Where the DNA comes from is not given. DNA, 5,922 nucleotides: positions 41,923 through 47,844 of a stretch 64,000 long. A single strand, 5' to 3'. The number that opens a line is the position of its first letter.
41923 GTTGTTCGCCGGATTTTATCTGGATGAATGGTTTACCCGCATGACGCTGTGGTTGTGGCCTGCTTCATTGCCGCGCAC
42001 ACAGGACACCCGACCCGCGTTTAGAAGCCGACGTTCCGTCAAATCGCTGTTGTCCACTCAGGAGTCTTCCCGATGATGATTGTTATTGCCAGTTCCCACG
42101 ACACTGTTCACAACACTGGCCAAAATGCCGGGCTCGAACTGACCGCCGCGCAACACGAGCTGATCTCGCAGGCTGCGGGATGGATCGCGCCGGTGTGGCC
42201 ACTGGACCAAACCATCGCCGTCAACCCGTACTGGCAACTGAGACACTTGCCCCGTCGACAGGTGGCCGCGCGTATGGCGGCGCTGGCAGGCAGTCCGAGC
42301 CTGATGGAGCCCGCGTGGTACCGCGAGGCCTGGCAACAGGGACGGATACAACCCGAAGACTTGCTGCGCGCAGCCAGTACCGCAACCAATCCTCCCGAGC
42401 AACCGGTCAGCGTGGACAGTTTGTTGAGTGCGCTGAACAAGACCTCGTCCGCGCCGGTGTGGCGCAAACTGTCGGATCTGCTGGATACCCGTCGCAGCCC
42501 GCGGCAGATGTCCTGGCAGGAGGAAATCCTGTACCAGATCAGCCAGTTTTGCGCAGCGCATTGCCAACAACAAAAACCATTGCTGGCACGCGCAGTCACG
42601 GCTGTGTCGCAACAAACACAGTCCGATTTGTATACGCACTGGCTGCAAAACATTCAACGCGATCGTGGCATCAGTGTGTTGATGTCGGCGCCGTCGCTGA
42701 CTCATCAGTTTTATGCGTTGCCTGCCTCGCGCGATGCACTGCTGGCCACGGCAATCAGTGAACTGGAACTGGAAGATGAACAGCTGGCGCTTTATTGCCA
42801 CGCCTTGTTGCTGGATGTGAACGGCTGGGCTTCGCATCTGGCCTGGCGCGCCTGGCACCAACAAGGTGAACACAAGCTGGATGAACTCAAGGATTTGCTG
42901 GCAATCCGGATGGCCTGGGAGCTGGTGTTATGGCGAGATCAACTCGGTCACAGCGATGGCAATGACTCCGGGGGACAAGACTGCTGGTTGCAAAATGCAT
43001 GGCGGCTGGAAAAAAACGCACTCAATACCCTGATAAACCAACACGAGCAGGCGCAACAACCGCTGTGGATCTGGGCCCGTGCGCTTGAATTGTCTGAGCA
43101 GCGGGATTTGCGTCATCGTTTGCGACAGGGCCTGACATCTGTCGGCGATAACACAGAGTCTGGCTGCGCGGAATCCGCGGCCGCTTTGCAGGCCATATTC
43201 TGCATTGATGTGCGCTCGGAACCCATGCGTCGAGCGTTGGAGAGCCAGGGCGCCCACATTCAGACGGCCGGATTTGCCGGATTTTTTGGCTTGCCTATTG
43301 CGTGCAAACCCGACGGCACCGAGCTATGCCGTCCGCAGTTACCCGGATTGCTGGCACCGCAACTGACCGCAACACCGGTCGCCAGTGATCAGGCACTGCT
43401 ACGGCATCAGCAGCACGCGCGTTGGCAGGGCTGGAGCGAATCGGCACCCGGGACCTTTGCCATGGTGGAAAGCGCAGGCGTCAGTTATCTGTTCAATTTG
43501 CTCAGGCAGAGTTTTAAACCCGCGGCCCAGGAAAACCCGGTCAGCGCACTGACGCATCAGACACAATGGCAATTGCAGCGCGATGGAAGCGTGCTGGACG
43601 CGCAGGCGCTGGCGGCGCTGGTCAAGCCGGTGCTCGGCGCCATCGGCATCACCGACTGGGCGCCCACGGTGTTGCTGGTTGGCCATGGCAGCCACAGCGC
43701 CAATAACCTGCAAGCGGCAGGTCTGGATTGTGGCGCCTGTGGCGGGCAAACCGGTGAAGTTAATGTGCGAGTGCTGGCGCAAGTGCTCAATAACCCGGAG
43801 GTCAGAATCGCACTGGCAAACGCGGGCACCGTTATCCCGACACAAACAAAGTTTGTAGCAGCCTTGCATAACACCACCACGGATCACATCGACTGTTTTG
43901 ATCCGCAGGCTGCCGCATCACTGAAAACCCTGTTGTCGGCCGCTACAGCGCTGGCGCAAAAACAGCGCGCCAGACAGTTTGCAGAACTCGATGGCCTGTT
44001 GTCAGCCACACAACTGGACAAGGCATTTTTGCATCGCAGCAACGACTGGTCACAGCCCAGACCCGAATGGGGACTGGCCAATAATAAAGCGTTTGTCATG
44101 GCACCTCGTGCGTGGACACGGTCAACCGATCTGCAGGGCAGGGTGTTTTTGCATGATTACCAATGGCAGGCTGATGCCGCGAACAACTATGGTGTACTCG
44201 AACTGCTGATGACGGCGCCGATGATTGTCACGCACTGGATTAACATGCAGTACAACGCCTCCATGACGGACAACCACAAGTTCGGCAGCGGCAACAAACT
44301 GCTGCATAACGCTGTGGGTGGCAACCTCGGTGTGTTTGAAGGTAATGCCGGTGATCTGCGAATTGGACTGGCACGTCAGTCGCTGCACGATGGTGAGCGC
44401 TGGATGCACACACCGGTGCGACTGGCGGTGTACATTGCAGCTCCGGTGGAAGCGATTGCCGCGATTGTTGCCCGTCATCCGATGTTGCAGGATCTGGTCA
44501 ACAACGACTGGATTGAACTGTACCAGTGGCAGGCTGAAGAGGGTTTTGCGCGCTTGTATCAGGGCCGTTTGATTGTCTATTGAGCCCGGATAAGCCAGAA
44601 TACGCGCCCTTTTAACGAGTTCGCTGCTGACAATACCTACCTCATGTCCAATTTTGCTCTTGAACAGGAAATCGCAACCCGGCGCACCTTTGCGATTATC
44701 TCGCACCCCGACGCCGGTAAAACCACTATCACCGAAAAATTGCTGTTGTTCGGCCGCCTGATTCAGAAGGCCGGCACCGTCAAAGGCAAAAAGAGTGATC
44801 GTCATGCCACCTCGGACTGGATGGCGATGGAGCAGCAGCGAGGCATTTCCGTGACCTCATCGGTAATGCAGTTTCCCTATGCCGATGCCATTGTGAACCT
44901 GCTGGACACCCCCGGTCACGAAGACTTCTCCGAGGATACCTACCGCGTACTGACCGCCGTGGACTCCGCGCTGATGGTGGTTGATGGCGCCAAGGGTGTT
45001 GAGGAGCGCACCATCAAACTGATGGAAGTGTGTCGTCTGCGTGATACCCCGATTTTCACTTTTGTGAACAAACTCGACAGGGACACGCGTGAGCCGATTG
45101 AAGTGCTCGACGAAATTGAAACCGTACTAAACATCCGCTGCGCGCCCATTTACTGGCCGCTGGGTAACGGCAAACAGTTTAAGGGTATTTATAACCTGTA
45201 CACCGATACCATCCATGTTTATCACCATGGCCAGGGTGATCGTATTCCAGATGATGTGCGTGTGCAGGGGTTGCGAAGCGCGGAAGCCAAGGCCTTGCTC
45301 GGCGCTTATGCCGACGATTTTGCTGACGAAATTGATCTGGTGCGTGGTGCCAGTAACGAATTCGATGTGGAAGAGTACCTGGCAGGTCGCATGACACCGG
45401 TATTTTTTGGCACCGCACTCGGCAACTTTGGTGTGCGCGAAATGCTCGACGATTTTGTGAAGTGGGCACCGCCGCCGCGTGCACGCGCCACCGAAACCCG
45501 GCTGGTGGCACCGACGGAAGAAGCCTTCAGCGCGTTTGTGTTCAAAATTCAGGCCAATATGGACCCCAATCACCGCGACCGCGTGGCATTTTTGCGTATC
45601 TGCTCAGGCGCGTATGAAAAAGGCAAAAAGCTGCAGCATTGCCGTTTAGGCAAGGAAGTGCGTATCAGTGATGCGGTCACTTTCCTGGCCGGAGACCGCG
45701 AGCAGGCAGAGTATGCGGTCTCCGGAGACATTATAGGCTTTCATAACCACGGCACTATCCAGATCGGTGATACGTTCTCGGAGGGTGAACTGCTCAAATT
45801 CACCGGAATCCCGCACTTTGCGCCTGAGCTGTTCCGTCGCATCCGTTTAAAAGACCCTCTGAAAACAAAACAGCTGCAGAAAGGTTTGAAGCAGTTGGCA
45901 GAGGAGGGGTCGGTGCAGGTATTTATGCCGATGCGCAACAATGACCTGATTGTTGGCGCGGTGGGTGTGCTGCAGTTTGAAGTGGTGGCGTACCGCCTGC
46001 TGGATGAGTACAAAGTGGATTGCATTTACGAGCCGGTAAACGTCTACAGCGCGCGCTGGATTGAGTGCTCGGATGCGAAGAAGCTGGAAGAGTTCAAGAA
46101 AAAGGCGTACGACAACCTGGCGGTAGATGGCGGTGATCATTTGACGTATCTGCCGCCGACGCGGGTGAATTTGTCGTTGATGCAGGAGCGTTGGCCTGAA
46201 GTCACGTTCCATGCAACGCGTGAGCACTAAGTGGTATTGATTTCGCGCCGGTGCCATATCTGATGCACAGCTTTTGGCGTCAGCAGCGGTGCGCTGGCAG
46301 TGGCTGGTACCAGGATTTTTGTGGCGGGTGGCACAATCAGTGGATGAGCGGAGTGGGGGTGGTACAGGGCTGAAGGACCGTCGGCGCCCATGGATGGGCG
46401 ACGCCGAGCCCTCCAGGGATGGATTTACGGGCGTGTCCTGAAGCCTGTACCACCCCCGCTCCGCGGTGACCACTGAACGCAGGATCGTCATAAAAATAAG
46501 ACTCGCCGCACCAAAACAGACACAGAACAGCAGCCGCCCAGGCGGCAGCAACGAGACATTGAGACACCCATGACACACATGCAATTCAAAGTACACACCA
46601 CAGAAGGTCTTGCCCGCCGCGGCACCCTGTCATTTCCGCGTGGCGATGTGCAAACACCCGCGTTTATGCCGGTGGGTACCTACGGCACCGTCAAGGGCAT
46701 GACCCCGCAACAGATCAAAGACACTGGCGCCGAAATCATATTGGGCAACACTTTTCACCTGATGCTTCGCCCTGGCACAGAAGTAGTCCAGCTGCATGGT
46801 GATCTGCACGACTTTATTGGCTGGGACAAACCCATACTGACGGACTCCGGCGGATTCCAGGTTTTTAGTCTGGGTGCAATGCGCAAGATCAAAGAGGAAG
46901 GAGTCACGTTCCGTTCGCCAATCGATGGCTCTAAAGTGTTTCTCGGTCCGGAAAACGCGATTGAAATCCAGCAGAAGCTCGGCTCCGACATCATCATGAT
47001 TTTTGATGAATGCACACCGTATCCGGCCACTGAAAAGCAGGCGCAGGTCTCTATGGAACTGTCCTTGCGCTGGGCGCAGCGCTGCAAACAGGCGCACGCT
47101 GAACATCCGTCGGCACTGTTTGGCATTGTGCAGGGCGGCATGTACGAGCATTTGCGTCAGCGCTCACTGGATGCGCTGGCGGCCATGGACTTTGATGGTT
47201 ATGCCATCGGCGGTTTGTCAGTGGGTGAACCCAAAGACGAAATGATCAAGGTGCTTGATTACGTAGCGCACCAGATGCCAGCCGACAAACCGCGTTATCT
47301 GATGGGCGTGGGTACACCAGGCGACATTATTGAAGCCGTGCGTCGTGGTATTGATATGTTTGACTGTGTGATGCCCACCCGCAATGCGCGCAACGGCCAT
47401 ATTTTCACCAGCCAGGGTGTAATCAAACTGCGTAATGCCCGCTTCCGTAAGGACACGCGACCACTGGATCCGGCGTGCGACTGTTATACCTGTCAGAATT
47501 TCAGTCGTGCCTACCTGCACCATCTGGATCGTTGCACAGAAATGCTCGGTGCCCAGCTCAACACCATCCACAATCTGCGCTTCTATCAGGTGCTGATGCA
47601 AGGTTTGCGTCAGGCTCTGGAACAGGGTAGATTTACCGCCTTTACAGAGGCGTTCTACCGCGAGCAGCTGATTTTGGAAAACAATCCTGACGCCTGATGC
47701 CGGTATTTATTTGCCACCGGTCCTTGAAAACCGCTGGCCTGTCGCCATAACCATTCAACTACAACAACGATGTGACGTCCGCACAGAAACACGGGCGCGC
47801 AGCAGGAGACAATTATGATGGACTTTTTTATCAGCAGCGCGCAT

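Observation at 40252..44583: DabB-DabA (DAB) energy-coupled inorganic carbon pump with its own divergent LysR regulator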

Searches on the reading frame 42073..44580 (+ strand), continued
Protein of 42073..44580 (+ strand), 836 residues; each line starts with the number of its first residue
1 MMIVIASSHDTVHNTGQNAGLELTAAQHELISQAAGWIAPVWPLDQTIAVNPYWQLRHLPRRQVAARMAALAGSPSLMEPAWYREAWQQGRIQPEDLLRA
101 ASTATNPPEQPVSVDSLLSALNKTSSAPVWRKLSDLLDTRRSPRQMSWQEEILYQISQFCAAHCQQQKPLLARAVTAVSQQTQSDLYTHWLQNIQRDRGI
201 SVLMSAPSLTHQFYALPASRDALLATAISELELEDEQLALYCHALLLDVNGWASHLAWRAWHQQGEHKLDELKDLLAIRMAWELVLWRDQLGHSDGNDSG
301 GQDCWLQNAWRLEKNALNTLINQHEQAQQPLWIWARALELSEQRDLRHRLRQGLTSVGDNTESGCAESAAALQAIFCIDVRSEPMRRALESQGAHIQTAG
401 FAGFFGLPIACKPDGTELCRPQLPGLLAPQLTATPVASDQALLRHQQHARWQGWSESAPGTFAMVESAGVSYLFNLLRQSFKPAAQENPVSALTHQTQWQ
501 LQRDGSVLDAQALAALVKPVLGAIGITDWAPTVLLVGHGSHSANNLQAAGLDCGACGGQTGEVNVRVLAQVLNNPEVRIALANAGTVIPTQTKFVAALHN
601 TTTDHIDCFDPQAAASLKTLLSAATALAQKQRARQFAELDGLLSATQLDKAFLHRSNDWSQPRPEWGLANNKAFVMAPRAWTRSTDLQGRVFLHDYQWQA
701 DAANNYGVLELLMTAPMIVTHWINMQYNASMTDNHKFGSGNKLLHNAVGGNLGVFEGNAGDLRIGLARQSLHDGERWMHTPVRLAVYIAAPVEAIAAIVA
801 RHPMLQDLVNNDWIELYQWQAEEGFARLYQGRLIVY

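Call 27: find_related_loci(query=A1, collection=genome_contigs, flank=8000)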
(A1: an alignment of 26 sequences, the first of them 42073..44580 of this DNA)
Query A1 (836 aa) in genome_contigs; peptide patterns used: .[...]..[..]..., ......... (x = any residue, [..] = any of these).
599 stretches matched a pattern (row limit reached: there are more); 579 encode a relative of the query (tblastn E <= 1e-3); the best 80 are kept; 80 distinct loci.
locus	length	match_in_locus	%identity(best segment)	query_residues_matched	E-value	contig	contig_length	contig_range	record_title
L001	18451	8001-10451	79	20-832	0e+0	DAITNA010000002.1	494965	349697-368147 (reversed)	MAG TPA_asm: Pseudohongiella sp. isolate CTOTU10761 NODE_2_length_494965_cov_140.657427, whole genome shotgun sequence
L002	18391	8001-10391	51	23-830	0e+0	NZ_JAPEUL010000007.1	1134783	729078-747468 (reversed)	Marinomonas rhodophyticola strain KJ51-3 contig_3, whole genome shotgun sequence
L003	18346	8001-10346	50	18-820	0e+0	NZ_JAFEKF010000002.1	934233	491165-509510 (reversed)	Marinomonas ostreistagni strain UST010306-043 Contig_2, whole genome shotgun sequence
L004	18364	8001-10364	51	23-832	0e+0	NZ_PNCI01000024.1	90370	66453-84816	Pseudoalteromonas rubra strain S2676 S2676_S28_L001_R1_001__paired__contig_24, whole genome shotgun sequence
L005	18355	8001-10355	51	23-832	0e+0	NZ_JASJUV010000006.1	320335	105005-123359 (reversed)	Pseudoalteromonas ardens strain R96 NODE_6_length_320335_cov_25.246176, whole genome shotgun sequence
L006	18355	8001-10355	49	23-831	0e+0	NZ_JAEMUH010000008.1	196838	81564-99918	Marinomonas ostreistagni strain USM7 Marinomonas_USM7_unicycler_contig_8, whole genome shotgun sequence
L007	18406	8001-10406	48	23-830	0e+0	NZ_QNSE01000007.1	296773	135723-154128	Marinomonas rhizomae strain CECT 7377 Ga0244644_107, whole genome shotgun sequence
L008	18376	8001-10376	47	22-832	0e+0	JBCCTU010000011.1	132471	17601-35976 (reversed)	MAG: Pseudomonadota bacterium isolate P01_D01_bin.88 k141_2233031_length_132471_cov_20.0000, whole genome shotgun sequen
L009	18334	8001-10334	45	28-832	0e+0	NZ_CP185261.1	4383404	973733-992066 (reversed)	Alteromonas sp. A081 chromosome, complete genome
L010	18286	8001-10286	47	31-817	0e+0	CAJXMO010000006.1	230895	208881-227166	MAG TPA_asm: uncultured Alteromonadaceae bacterium isolate SRR6201619_bin.13_MetaBAT_v2.12.1_MAG genome assembly, contig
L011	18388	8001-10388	47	23-824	0e+0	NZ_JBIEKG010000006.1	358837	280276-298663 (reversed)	Halomonas sp. B23F22_3 NODE_6_length_358837_cov_29.920839, whole genome shotgun sequence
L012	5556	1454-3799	47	31-817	0e+0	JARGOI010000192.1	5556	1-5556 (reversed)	MAG: Thalassolituus sp. isolate bin_em_oilr2.003 NODE_6917_length_5556_cov_9.383567, whole genome shotgun sequence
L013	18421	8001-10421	47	14-824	0e+0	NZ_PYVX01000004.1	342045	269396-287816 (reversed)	Halomonas denitrificans strain DSM 18045 scaffold4, whole genome shotgun sequence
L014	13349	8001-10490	44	2-830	0e+0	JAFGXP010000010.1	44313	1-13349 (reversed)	MAG: Thiotrichales bacterium isolate ZodW_Metabat.390 k87_3754650, whole genome shotgun sequence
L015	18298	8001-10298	48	31-830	0e+0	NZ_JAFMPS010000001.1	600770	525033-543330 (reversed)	Alcanivorax sp. 1008 NODE_1_length_600770_cov_55.118590, whole genome shotgun sequence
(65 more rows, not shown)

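Call 46: search_protein_families(library=pfam, max_evalue=0.00001, proteins=[L001:10409-11425:+, L001:11373-13106:+, L001:13164-13844:+, L001:4193-5218:+, L001:1109-4186:+, L001:394-1314:+])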
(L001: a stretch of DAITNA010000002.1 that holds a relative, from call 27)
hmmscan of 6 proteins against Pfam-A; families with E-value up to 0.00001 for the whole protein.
L001:10409-11425:+ (339 aa): 1 family
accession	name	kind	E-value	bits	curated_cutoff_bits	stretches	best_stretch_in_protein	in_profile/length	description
PF01507.26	PAPS_reduct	-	2.4e-51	174.6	22.5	1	61-293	2-174/175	Phosphoadenosine phosphosulfate reductase domain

L001:11373-13106:+ (578 aa): 2 families
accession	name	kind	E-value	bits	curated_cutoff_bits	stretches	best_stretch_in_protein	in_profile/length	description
PF09423.15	PhoD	-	5.1e-108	361.7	27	1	209-544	1-342/343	PhoD-like phosphatase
PF16655.11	PhoD_N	-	3.1e-30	105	30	1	100-194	1-88/90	PhoD-like phosphatase, N-terminal domain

L001:13164-13844:+ (227 aa): 1 family
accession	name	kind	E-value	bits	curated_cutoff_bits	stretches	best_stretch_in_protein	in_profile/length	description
PF03006.26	HlyIII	-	1.7e-42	146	26.2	1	23-219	2-224/224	Haemolysin-III related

L001:4193-5218:+ (342 aa): 1 family
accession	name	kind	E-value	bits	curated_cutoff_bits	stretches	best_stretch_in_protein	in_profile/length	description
PF14238.11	DUF4340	-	1.2e-20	75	25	1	67-249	1-175/183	Domain of unknown function (DUF4340)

L001:1109-4186:+ (1026 aa): 5 families
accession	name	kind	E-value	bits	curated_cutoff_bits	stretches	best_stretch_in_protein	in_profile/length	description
PF09822.16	ABC_transp_aux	-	6.5e-42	144.2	34.7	1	636-933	3-263/288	ABC-type uncharacterized transport system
PF23357.1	DUF7088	-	3.1e-34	117.7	27.8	2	353-456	2-104/105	Domain of unknown function (DUF7088)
PF12679.13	ABC2_membrane_2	-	8.3e-12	45.4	27.2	1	130-258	76-208/283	ABC-2 family transporter protein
PF12698.13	ABC2_membrane_3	-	2.8e-07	30.4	31.6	1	126-246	166-283/347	ABC-2 family transporter protein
PF12730.13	ABC2_membrane_4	-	2.5e-06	28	27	1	95-240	23-174/179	ABC-2 family transporter protein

L001:394-1314:+ (307 aa): 2 families
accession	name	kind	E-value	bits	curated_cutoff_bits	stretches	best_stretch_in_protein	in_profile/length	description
PF00005.33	ABC_tran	-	7.2e-34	117.8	25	1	17-161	1-137/137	ABC transporter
PF13304.12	AAA_21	-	2e-11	44.9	27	1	123-190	228-299/304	AAA domain, putative AbiEii toxin, Type IV TA system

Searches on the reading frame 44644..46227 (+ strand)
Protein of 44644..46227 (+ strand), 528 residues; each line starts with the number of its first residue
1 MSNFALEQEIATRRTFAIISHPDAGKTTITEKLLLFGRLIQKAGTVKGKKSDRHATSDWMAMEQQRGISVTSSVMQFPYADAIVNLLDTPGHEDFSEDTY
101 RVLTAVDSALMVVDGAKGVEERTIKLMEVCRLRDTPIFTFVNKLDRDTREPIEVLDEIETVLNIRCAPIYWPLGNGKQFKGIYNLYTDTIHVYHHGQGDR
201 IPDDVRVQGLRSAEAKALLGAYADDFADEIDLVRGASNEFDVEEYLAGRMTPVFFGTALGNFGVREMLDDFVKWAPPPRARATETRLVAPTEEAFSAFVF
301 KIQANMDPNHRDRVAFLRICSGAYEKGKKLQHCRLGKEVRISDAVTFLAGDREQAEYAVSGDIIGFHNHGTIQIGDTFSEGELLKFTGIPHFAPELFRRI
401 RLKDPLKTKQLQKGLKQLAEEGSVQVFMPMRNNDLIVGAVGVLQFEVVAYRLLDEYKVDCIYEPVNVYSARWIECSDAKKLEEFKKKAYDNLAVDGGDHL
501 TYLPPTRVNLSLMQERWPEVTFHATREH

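Call 6: search_protein_families(library=pfam, proteins=[window:44644-46227:+])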
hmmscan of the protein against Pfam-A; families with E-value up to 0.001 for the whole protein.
window:44644-46227:+ (528 aa): 6 families
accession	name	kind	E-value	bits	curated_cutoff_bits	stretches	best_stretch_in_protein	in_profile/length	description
PF00009.33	GTP_EFTU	-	1.6e-46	158.7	26.5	1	13-276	3-187/188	Elongation factor Tu GTP binding domain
PF16658.11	RF3_C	-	2.1e-46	157.4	40.1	1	386-513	1-131/132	Class II release factor RF3, C-terminal domain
PF22042.2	EF-G_D2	-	4.1e-22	78.5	27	1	295-380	2-83/84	Elongation factor G domain 2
PF03144.31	GTP_EFTU_D2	-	7.6e-08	33.1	30.3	1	313-378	2-72/73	Elongation factor Tu domain 2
PF01926.29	MMR_HSR1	-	0.0001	22.8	21.9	1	16-143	2-113/113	50S ribosome-binding GTPase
PF14492.12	EFG_III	-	0.00039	20.9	27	1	397-462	7-73/75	Elongation Factor G, domain III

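Call 7: search_protein_families(library=ncbifam, proteins=[window:44644-46227:+])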
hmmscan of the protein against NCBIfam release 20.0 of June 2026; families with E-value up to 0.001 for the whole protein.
window:44644-46227:+ (528 aa): 34 families (the best 25 are shown)
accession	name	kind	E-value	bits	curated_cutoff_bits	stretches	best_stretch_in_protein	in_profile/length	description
NF001964.0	PRK00741.1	equivalog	1.6e-262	871.6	473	1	5-528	4-528/529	peptide chain release factor 3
TIGR00503.1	prfC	equivalog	1.1e-257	855.6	466.95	1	8-528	6-527/527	peptide chain release factor 3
NF009381.0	PRK12740.1-5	subfamily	8.1e-66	222.8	583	1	9-467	5-476/692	elongation factor G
NF012153.1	tet_protect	equivalog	2.2e-58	198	775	1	17-467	4-422/614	tetracycline resistance ribosomal protection protein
TIGR00484.1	EF-G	equivalog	2.3e-56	191.3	659.4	1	7-460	4-472/691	elongation factor G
NF000120.3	47473_otr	exception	7.9e-47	160.1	900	1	17-467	6-420/608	tetracycline resistance ribosomal protection protein Otr(A)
NF009891.0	PRK13351.1-1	equivalog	1.1e-45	156.5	597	1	9-464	5-463/681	elongation factor G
NF009379.0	PRK12740.1-3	equivalog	4.1e-41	141.3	513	1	10-468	5-459/674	elongation factor G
NF058620.1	EFG2_Bacteroid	exception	1.5e-37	129.4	1000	1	14-463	10-468/717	elongation factor G2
NF033148.1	tet_protect_M_W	exception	5.6e-36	124.1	1100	2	17-160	7-146/639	TetM/TetW/TetO/TetS family tetracycline resistance ribosomal protection protein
TIGR01393.1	lepA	equivalog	2.7e-32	111.9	533.9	2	14-191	4-177/595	translation elongation factor 4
NF009377.1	PRK12740.1-1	equivalog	6.4e-32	110.8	890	1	13-466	13-490/700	elongation factor G-like protein EF-G2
TIGR01394.1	TypA_BipA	equivalog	2.6e-29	101.9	757.3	2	14-158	2-140/594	translational GTPase TypA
NF012155.1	tet_protect_M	exception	6.2e-27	94.1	1420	2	17-159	7-145/639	tetracycline resistance ribosomal protection protein Tet(M)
NF009892.0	PRK13351.1-3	equivalog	1.4e-26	93.2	640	1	14-165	4-156/623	elongation factor G-like protein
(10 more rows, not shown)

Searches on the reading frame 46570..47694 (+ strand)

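Call 6: search_protein_families(library=pfam, proteins=[window:46570-47694:+])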
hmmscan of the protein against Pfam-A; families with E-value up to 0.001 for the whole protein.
window:46570-47694:+ (375 aa): 1 family
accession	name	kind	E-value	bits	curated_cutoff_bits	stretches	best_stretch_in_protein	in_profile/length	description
PF01702.25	TGT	-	3.9e-171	569.4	26.3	1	15-365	3-354/357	Queuine tRNA-ribosyltransferase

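Call 7: search_protein_families(library=ncbifam, proteins=[window:46570-47694:+])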
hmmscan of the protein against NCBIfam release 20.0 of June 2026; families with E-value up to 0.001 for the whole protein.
window:46570-47694:+ (375 aa): 5 families
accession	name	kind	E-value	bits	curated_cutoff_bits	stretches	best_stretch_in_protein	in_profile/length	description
TIGR00430.1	Q_tRNA_tgt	equivalog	4e-170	565.7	306.75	1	6-365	1-362/368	tRNA guanosine(34) transglycosylase Tgt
TIGR00449.1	tgt_general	superfamily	5e-163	542.2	47.6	1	6-365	1-361/367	tRNA-guanine transglycosylase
TIGR00432.2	arcsn_tRNA_tgt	equivalog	6.1e-44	150.2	350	2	126-360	102-328/441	tRNA guanosine(15) transglycosylase TgtA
NF040592.1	tRNA_mod_ArcS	equivalog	4.8e-10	38.7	440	1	198-366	86-236/575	archaeosine synthase subunit alpha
NF041059.1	DpdA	equivalog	9.7e-05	21.3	200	1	153-273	143-263/406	tRNA-guanine transglycosylase DpdA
